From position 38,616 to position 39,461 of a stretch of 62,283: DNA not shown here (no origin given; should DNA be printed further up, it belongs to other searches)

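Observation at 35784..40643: Translationally coupled operon: HemN-like radical SAM, UbiC-like chorismate lyase, 4HBT thioesterase, PaaK-like ligase and an exported propeller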

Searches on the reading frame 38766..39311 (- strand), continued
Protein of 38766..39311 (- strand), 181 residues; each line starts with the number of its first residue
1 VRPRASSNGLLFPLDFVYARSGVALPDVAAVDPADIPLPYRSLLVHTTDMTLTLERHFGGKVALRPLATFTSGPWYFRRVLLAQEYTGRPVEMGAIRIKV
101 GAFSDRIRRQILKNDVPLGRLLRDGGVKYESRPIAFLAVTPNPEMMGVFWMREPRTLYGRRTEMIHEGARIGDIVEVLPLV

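Call 29: find_related_loci(query=P0201, collection=genome_contigs, flank=8000)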
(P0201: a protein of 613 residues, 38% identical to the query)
Query P0201 (613 aa) in genome_contigs; peptide patterns used: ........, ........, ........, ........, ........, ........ (x = any residue, [..] = any of these).
600 stretches matched a pattern (row limit reached: there are more); 558 encode a relative of the query (tblastn E <= 1e-3); the best 80 are kept; 80 distinct loci.
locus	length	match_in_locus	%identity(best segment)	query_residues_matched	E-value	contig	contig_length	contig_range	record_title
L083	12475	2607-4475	54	14-611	0e+0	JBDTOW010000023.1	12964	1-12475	MAG: Verrucomicrobiota bacterium isolate cluster3_bin.183 NODE_20142_length_12964_cov_4.490278, whole genome shotgun seq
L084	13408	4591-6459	53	14-611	0e+0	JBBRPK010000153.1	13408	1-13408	MAG: Verrucomicrobiota bacterium isolate La1_metabat2.433 LA1C_B2.433_k141_1818574L_13408_cov_27.4257, whole genome shot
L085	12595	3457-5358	52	1-611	0e+0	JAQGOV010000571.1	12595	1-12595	MAG: Verrucomicrobiales bacterium isolate RYN_622 scaffold_247124, whole genome shotgun sequence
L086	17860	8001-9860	53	14-611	0e+0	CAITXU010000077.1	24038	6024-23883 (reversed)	MAG: uncultured Verrucomicrobia bacterium isolate Kiruna_bin-02725 genome assembly, contig: bin-02725:077/298, whole gen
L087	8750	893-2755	54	15-611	0e+0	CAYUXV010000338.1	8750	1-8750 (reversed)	MAG TPA_asm: uncultured Verrucomicrobiota bacterium isolate SRP092796_co4_574 genome assembly, contig: k141_1549286, who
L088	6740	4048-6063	50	1-611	0e+0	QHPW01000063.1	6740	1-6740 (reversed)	MAG: Verrucomicrobia bacterium isolate AV2 14_0903_13_30cm_scaffold_348345_curated, whole genome shotgun sequence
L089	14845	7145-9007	53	15-611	0e+0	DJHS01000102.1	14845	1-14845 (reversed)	MAG TPA_asm: Verrucomicrobia bacterium UBA6614 UBA6614_contig_22206, whole genome shotgun sequence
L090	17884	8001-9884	52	4-611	0e+0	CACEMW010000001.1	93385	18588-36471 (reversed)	uncultured Verrucomicrobia bacterium isolate AG-404-B10 genome assembly, contig: AG-404-B10_NODE_1, whole genome shotgun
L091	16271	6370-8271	52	2-611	0e+0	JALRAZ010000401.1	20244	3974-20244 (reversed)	MAG: Verrucomicrobia bacterium isolate HM.1 HM_1476606, whole genome shotgun sequence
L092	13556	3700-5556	52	15-613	0e+0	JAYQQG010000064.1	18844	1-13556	MAG: Verrucomicrobiales bacterium isolate SD3111_S41.rosella.009 NODE_842_length_18844_cov_5.47818, whole genome shotgun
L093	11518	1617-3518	52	1-611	0e+0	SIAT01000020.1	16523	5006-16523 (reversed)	MAG: Pedosphaera sp. isolate Baikal-deep-G214 BACOMB-C16799, whole genome shotgun sequence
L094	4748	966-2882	51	1-611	0e+0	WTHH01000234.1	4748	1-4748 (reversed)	MAG: Verrucomicrobiales bacterium isolate PL34863bin_23 NODE_14205_length_4748_cov_6.109312, whole genome shotgun sequen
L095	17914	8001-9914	50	2-611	0e+0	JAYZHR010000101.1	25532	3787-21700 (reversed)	MAG: Verrucomicrobiota bacterium isolate XB_MAG217 DB_MAG217_0101, whole genome shotgun sequence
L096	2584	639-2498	52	14-611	0e+0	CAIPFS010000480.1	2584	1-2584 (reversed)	MAG: uncultured Verrucomicrobia bacterium isolate Umea1_bin-3761 genome assembly, contig: bin-3761:480/731, whole genome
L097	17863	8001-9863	53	8-611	0e+0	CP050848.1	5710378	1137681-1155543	Planctomycetales bacterium ZRK34 chromosome, complete genome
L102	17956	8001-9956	48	1-611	0e+0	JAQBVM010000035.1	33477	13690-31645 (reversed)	MAG: Verrucomicrobia bacterium isolate casp150-mb.181 NODE_3446_length_33477_cov_0.094314, whole genome shotgun sequence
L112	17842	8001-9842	50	15-611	0e+0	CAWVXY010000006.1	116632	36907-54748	MAG TPA_asm: uncultured Opitutae bacterium isolate ERR3589591_concoct_11 genome assembly, contig: ERZ7463110.45, whole g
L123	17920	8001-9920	46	1-611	0e+0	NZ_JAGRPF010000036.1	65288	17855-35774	MAG: Prosthecobacter sp. isolate HKST-UBA37 k127_421014, whole genome shotgun sequence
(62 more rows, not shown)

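Call 32: search_protein_families(library=pfam, proteins=[L097:62-1123:+, L097:1404-3002:+, L097:3013-4101:+, L097:4032-5546:+, L097:5553-6713:+, L097:6757-7968:+, L097:12931-13548:+, L097:9880-11166:+], max_evalue=0.01)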
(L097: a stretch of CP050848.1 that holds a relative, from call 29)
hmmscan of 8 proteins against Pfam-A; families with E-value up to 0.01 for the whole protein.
L097:62-1123:+ (353 aa): 3 families
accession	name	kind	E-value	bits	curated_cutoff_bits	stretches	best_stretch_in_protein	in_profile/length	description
PF13570.13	Beta-prop_ACSF4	-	4.1e-12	46.6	133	1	220-347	29-155/329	Beta-alanine-activating enzyme, beta-propeller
PF13360.13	PQQ_2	-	7.2e-12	45.9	27.6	1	238-313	15-90/233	Outer membrane protein assembly factor BamB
PF01011.28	PQQ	-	0.0024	17.1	26.7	0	249-284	50-85/595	Glucose/ethanol/alcohol dehydrogenase, beta-propeller domain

L097:1404-3002:+ (532 aa): 1 family
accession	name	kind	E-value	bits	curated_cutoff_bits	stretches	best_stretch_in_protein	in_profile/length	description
PF00474.23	SSF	-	4.5e-34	118.5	22.8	2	196-461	128-404/406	Sodium:solute symporter family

L097:3013-4101:+ (362 aa): 1 family
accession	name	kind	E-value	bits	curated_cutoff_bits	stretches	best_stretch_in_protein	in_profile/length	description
PF00501.34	AMP-binding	-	4e-08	32.9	29.9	1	194-297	250-360/384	AMP-binding enzyme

L097:4032-5546:+ (504 aa): 1 family
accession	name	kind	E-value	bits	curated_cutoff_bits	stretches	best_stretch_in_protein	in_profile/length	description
PF00171.27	Aldedh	-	5e-18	65.3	23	1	116-433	69-382/461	Aldehyde dehydrogenase family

L097:5553-6713:+ (386 aa): 4 families
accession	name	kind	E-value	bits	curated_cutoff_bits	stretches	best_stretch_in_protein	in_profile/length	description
PF00465.25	Fe-ADH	-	2.3e-52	177.4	31.3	1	10-177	2-168/168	Iron-containing alcohol dehydrogenase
PF25137.1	ADH_Fe_C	-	7.6e-32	111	27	1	188-376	1-193/194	Fe-containing alcohol dehydrogenase family, C-terminal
PF13685.12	Fe-ADH_2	-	6.7e-14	52.6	28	1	15-110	3-96/149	Iron-containing alcohol dehydrogenase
PF13458.12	Peripla_BP_6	-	1.1e-06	29.1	31.7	1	16-100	119-202/343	Periplasmic binding protein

L097:6757-7968:+ (403 aa): 10 families
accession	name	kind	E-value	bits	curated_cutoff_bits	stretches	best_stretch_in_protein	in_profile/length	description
PF13570.13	Beta-prop_ACSF4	-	8.2e-59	200.1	133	2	69-251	41-221/329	Beta-alanine-activating enzyme, beta-propeller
PF13360.13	PQQ_2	-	4.9e-45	154.4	27.6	3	223-397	2-190/233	Outer membrane protein assembly factor BamB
PF01011.28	PQQ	-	9.6e-11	41.5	26.7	1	119-197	49-137/595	Glucose/ethanol/alcohol dehydrogenase, beta-propeller domain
PF25292.1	Beta-prop_CGLA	-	7.5e-08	32.6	26.8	0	177-241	47-113/316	Lambda-carrageenase beta-propeller domain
PF23414.1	Beta-prop_EML_2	-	7e-07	29.3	90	0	170-242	6-79/266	Echinoderm microtubule-associated protein second beta-propeller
PF17005.11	WD40_like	-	9.3e-06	25.7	40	0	297-393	14-110/301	WD40-like domain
PF25293.1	Beta-prop_EMC1_N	-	9.7e-05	22.6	34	0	91-203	35-148/219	EMC1 N-terminal beta-propeller domain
PF12894.13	ANAPC4_WD40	-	0.00024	21.7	22.9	0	335-368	50-84/91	Anaphase-promoting complex subunit 4 WD40 domain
PF24796.1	WDR55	-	0.0003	20.4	200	0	126-235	64-170/296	WDR55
PF25171.1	Beta-prop_WDR36-Utp21_1st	-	0.00072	19.5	80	0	336-388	121-175/266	WDR36/Utp21 first beta-propeller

L097:12931-13548:+ (205 aa): 0 families

L097:9880-11166:+ (428 aa): 13 families
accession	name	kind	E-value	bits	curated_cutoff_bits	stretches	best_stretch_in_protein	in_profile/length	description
PF04820.20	Trp_halogenase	-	3.2e-25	89.4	21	2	98-366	145-389/458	Tryptophan halogenase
PF01494.25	FAD_binding_3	-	2.4e-12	47.2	22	1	9-345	2-335/349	FAD binding domain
PF12831.13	FAD_oxidored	-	1.4e-11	44.8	27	1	10-170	1-146/416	FAD dependent oxidoreductase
PF00890.30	FAD_binding_2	-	1.8e-10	41.1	20.4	1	10-41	1-32/414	FAD binding domain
PF01266.30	DAO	-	1.7e-07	31.6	27.9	1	10-43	1-34/353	FAD dependent oxidoreductase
PF13450.12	NAD_binding_8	-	4.6e-06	27.2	21.9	1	13-42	1-30/68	NAD(P)-binding Rossmann-like domain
PF03486.20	HI0933_like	-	1.1e-05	25.5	50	1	10-40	2-32/244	HI0933-like protein Rossmann domain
PF07992.20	Pyr_redox_2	-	1.4e-05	25.1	26.1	1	10-43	2-36/291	Pyridine nucleotide-disulphide oxidoreductase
PF01946.23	Thi4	-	1.4e-05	24.9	26.2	1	8-39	17-49/235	Thi4 family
PF05834.18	Lycopene_cycl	-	3.3e-05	23.6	23.4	0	10-39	1-32/380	Lycopene cyclase protein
PF13738.12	Pyr_redox_3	-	0.00017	21.4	30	1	12-41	1-31/305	Pyridine nucleotide-disulphide oxidoreductase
PF01134.28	GIDA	-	0.00019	21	22.1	1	10-38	1-29/391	Glucose inhibited division protein A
PF01262.27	AlaDh_PNT_C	-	0.0091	15.9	23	0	8-40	28-60/214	Alanine dehydrogenase/PNT, C-terminal domain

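Call 33: search_protein_families(library=ncbifam, proteins=[L097:1404-3002:+, L097:3013-4101:+, L097:4032-5546:+, L097:5553-6713:+, L097:6757-7968:+, L097:12931-13548:+], max_evalue=0.001)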
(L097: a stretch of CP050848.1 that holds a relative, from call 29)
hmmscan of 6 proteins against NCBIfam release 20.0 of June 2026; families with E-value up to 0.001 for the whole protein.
L097:1404-3002:+ (532 aa): 7 families
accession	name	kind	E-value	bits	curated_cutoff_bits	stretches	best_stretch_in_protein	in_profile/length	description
TIGR00813.1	sss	superfamily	2.5e-34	119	184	2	195-462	126-410/411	sodium/solute symporter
TIGR02121.1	Na_Pro_sym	equivalog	1.1e-27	96.9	515.5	1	194-522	162-478/488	sodium/proline symporter PutP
TIGR02119.1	panF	equivalog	1.8e-26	93.2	328.05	2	194-470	163-437/471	sodium/pantothenate symporter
NF011948.0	PRK15419.1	equivalog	3e-14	52.8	955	1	17-477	8-454/502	sodium/proline symporter PutP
TIGR03648.1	Na_symport_lg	subfamily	2.3e-13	49.4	320.75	1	346-520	360-537/547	VC_2705 family sodium/solute symporter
NF007790.0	PRK10484.1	equivalog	1e-10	41.1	401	1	37-515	30-485/527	solute:sodium symporter family transporter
NF046076.1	monocarbox_MctP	equivalog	2.8e-08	32.9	625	1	15-470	3-441/481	monocarboxylate uptake permease MctP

L097:3013-4101:+ (362 aa): 3 families
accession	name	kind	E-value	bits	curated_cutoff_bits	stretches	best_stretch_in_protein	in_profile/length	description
TIGR01733.1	AA-adenyl-dom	subfamily_domain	0.0002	20.3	317.4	0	193-305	205-317/409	amino acid adenylation domain-containing protein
TIGR03335.1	F390_ftsA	equivalog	0.00032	19.5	458.7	0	90-136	89-136/445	coenzyme F390 synthetase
NF004837.0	PRK06187.1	subfamily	0.00038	18.8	476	0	189-329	249-391/531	long-chain-fatty-acid--CoA ligase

L097:4032-5546:+ (504 aa): 7 families
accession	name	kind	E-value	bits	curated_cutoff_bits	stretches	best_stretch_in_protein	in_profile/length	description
TIGR01722.1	MMSDH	subfamily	1.4e-09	37.2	448.5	1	179-377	132-340/477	CoA-acylating methylmalonate-semialdehyde dehydrogenase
NF045735.1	PaDhStyDPseudo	equivalog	6.8e-07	28.3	850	1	183-383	149-357/483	phenylacetaldehyde dehydrogenase StyD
TIGR02299.1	HpaE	equivalog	6.6e-06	25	638.35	1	180-431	135-394/488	5-carboxymethyl-2-hydroxymuconate semialdehyde dehydrogenase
NF009725.0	PRK13252.1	equivalog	1.2e-05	23.9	593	1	196-436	158-403/488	betaine-aldehyde dehydrogenase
NF008868.0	PRK11903.1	equivalog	0.0001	21.1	444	0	303-453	284-438/521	3,4-dehydroadipyl-CoA semialdehyde dehydrogenase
NF006992.0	PRK09457.1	subfamily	0.00061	18.6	514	1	186-428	140-384/487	succinylglutamate-semialdehyde dehydrogenase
NF042993.1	AlphKGSA_gudD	equivalog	0.00067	18.5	770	0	183-430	143-395/481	alpha-ketoglutaric semialdehyde dehydrogenase GucD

L097:5553-6713:+ (386 aa): 17 families
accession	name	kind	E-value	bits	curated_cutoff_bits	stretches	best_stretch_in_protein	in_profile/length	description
NF041833.1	Fe_ADH_ErcA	equivalog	4.2e-80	269.7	550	1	10-376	9-381/382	alcohol dehydrogenase-like regulatory protein ErcA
TIGR02638.1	lactal_redase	equivalog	1.1e-69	235.1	523.15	1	15-373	13-379/379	lactaldehyde reductase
NF007363.0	PRK09860.1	equivalog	3.2e-65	220.7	581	1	13-376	13-382/383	L-threonine dehydrogenase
NF053866.1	CholDhdGbsBBac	equivalog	2.1e-63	214.3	550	1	11-377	17-391/392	choline dehydrogenase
NF007911.0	PRK10624.1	equivalog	2.9e-63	214.1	537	1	15-376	14-381/382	lactaldehyde reductase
NF050025.1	SulfAcetaldRedSarD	equivalog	2.1e-60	204.7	700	1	10-377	9-385/385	sulfoacetaldehyde reductase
NF058672.1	4HyButDHCUPNE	equivalog_domain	3.2e-58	197.7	500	1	15-376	13-377/378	4-hydroxybutyrate dehydrogenase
NF010378.0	PRK13805.1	equivalog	1.5e-57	195.1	951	1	30-311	481-788/872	bifunctional acetaldehyde-CoA/alcohol dehydrogenase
TIGR03405.1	Phn_Fe-ADH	equivalog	7.7e-48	163.1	423.7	1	15-350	10-342/355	iron-containing alcohol dehydrogenase PsrA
NF011998.0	PRK15454.1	equivalog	1.9e-44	152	556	1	10-375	28-393/395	ethanolamine utilization ethanol dehydrogenase EutG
TIGR04266.1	NDMA_methanol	equivalog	1.3e-37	129.6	625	1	9-313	16-322/420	NDMA-dependent methanol dehydrogenase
NF011717.0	PRK15138.1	equivalog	2.9e-23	82.6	645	1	41-291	40-295/387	alcohol dehydrogenase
NF041822.1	daptide_DH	equivalog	1.9e-15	56.6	300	1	33-204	2-176/363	daptide-type RiPP biosynthesis dehydogenase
NF006941.0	PRK09423.1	subfamily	1.2e-14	53.9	336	1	10-209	9-186/367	glycerol dehydrogenase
NF047954.1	PrpdilGlycDhGldA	equivalog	3e-10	39.9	700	1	9-110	8-106/365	bifunctional L-1,2-propanediol dehydrogenase/glycerol dehydrogenase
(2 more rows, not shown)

L097:6757-7968:+ (403 aa): 8 families
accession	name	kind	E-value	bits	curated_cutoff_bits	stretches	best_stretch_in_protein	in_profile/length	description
TIGR03300.1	assembly_YfgL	equivalog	7.7e-46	156.5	285.2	3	177-320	68-215/377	outer membrane protein assembly factor BamB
NF008351.0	PRK11138.1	equivalog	2e-31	108.9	423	3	83-154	116-187/394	outer membrane protein assembly factor BamB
NF053615.1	SerThrKinAfsKStmc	equivalog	2.3e-30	105.9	1300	3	248-391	658-800/809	protein serine/threonine kinase AfsK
TIGR03075.1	PQQ_enz_alc_DH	subfamily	7.6e-22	77.6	480.05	2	119-222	61-173/530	PQQ-dependent dehydrogenase, methanol/ethanol family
TIGR04528.1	acido_non_PQQ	subfamily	2e-14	53.3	650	1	128-210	393-469/493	acido-empty-quinoprotein group A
TIGR03074.1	PQQ_membr_DH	subfamily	1e-05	23.6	832.65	0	127-155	213-241/783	membrane-bound PQQ-dependent dehydrogenase, glucose/quinate/shikimate family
NF041516.1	PA2928_fam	subfamily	2.9e-05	23.6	70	0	141-196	318-371/376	PA2928 family protein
NF050114.1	Rv3212_fam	equivalog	0.00061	19.1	150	0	23-114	10-98/393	Rv3212 family protein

L097:12931-13548:+ (205 aa): 0 families

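Call 37: search_protein_families(library=pfam, proteins=[L123:3361-5100:+, L123:5278-7905:+, L123:7977-9341:+, L123:9369-9932:+, L123:10040-10864:+, L123:10883-11356:+, L123:11146-12381:+, L123:12417-14123:+, L123:14615-15289:+, L123:15839-17308:-], max_evalue=0.001)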
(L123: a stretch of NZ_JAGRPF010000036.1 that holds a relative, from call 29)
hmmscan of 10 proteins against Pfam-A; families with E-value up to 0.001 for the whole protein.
L123:3361-5100:+ (579 aa): 1 family
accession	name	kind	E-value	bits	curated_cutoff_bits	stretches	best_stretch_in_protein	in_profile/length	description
PF03797.25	Autotransporter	-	3.7e-39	135.4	26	1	309-558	2-255/255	Autotransporter beta-domain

L123:5278-7905:+ (875 aa): 4 families
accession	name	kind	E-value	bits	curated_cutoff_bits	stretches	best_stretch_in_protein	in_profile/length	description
PF00069.31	Pkinase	-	1.3e-25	90.8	31.7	1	44-245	3-195/263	Protein kinase domain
PF03781.23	FGE-sulfatase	-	8.5e-23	81.8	23.3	1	665-870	73-254/255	Sulfatase-modifying factor enzyme 1-like domain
PF07714.23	PK_Tyr_Ser-Thr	-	4.2e-14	52.9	23.1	1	45-243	4-201/258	Protein tyrosine and serine/threonine kinase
PF08308.17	PEGA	-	1.3e-11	44.6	20.8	1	554-619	2-67/71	PEGA domain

L123:7977-9341:+ (454 aa): 2 families
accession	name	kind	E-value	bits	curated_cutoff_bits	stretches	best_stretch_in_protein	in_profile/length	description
PF04055.27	Radical_SAM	-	6.2e-17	62.7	29.5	1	67-233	2-158/166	Radical SAM superfamily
PF06969.22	HemN_C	-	0.00088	19.7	24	0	370-433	2-66/67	HemN C-terminal domain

L123:9369-9932:+ (187 aa): 0 families

L123:10040-10864:+ (274 aa): 0 families

L123:10883-11356:+ (157 aa): 0 families

L123:11146-12381:+ (411 aa): 4 families
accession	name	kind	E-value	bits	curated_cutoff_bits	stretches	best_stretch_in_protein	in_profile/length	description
PF02562.22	PhoH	-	1.4e-89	299.5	27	1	180-383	2-205/205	PhoH-like protein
PF13604.12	AAA_30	-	3.2e-08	34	27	1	185-336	4-128/191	AAA domain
PF13245.12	AAA_19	-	1.1e-06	29.3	25.1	1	192-336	6-129/134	AAA domain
PF13401.12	AAA_22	-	0.00045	21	27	0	199-323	7-109/130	AAA domain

L123:12417-14123:+ (568 aa): 2 families
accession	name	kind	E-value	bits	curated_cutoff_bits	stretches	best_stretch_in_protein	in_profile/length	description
PF07698.17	7TM-7TMR_HD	-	8.9e-17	62.1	29.4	1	74-264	10-190/190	7TM receptor with intracellular HD hydrolase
PF01966.28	HD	-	2.4e-12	47.6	22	1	289-446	1-114/116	HD domain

L123:14615-15289:+ (224 aa): 0 families

L123:15839-17308:- (489 aa): 1 family
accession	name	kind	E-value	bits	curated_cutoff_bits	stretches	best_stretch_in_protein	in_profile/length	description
PF07394.17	DUF1501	-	4.4e-158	527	27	1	67-488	1-390/390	Protein of unknown function (DUF1501)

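Call 54: find_related_loci(query=P0266, collection=genome_contigs, flank=10000)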
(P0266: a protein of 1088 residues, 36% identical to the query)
Query P0266 (1088 aa) in genome_contigs; peptide patterns used: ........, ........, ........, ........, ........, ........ (x = any residue, [..] = any of these).
36 stretches matched a pattern; 2 encode a relative of the query (tblastn E <= 1e-3); 1 distinct loci.
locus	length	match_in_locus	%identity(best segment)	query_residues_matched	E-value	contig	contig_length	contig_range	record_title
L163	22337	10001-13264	100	1-1088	0e+0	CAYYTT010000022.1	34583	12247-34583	MAG TPA_asm: uncultured Alphaproteobacteria bacterium isolate SRP128890_co1_225 genome assembly, contig: NODE_2138_lengt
